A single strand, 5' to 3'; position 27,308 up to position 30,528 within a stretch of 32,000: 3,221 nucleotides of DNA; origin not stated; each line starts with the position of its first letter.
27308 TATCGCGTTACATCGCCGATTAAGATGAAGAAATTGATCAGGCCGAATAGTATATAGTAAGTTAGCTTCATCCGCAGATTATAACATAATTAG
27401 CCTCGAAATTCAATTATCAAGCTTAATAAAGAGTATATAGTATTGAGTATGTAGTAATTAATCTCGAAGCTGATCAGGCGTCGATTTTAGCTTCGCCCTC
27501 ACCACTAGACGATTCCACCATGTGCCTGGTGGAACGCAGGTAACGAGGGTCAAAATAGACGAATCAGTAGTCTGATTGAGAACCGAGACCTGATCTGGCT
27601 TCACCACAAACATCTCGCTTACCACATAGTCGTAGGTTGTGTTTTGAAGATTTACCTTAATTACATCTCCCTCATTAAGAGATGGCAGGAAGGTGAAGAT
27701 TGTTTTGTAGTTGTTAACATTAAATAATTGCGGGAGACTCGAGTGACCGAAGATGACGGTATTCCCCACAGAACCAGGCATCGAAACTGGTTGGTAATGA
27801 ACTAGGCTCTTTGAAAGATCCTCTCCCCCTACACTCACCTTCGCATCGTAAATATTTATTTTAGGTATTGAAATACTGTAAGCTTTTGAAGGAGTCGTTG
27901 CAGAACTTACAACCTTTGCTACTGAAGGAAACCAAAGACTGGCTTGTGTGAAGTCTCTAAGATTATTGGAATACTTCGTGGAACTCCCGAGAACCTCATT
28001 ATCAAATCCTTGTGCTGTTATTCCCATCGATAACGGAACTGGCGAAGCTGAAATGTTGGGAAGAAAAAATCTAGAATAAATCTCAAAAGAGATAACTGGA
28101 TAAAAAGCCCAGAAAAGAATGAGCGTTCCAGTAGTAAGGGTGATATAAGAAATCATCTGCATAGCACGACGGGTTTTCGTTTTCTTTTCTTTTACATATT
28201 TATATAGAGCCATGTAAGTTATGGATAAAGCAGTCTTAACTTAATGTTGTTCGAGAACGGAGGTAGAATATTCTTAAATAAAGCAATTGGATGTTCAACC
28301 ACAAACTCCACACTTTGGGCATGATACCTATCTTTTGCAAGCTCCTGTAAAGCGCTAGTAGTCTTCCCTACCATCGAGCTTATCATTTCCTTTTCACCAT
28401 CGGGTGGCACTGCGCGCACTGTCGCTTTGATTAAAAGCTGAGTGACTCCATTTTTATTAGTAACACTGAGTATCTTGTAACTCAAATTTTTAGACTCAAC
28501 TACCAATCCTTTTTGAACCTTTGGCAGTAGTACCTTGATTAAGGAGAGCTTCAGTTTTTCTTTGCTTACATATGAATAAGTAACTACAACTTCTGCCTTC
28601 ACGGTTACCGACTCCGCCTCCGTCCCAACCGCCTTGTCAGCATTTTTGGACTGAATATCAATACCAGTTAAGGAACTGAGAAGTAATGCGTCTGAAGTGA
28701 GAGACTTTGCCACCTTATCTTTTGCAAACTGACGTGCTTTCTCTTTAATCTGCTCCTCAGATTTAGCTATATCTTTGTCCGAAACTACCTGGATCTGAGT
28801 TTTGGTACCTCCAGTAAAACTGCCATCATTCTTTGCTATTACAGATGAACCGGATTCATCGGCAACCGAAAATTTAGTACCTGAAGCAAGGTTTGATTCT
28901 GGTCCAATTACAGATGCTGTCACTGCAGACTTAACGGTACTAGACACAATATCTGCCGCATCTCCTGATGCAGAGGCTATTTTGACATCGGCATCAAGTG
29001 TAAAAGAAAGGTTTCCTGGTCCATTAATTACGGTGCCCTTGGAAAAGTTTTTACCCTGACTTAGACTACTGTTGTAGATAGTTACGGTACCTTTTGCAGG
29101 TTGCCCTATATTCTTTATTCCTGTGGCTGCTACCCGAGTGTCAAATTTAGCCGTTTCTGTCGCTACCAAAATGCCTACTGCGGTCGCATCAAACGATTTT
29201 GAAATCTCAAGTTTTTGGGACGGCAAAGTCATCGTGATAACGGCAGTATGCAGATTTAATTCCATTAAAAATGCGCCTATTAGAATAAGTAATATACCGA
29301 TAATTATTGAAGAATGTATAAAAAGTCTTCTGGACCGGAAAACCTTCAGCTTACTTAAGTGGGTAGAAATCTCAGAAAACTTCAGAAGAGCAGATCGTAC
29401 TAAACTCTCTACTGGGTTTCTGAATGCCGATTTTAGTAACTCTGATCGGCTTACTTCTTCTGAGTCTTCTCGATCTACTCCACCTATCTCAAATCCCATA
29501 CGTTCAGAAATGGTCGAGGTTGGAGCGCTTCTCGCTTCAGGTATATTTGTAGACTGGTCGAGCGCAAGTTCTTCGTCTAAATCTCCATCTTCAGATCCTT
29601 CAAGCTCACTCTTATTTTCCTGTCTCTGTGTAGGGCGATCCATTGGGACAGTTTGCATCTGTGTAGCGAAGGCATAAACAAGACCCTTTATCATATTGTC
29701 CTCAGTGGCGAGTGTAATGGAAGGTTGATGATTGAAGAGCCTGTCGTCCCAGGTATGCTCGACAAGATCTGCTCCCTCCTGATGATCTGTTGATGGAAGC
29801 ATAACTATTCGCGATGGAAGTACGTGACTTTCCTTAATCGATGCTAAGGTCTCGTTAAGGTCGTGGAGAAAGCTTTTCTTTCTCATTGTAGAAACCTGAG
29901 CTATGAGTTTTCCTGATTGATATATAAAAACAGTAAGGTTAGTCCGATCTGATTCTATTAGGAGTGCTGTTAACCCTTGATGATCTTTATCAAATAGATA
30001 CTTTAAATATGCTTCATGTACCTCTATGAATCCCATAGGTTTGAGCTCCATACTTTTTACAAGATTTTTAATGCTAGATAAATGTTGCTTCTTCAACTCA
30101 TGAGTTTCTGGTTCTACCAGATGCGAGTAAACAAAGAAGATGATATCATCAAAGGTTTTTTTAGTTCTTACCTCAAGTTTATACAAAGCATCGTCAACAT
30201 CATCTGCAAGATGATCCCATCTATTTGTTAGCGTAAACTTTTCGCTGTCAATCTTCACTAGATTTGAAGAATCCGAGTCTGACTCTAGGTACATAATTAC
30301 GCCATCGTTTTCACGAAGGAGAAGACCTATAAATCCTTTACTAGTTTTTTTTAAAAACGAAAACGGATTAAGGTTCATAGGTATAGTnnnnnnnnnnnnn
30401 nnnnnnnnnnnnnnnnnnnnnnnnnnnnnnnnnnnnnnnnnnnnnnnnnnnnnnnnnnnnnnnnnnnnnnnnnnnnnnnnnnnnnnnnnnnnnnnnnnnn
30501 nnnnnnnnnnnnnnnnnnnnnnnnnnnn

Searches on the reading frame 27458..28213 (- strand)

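Call 62: search_protein_families(library=pfam, proteins=[window:27458-28213:-], max_evalue=0.001)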
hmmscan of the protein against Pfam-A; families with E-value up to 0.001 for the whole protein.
window:27458-28213:- (251 aa): 1 family
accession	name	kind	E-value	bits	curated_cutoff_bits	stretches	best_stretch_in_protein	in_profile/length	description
PF04203.18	Sortase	-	4.7e-27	94.6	26.6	1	114-242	1-124/125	Sortase domain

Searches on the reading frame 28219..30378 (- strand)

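Call 62: search_protein_families(library=pfam, proteins=[window:28219-30378:-], max_evalue=0.001)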
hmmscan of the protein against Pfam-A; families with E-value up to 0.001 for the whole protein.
window:28219-30378:- (719 aa): 1 family
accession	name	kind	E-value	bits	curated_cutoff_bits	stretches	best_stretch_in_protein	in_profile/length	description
PF04865.19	Baseplate_J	-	7.4e-05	22.6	21.1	1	422-525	17-110/255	Baseplate J-like protein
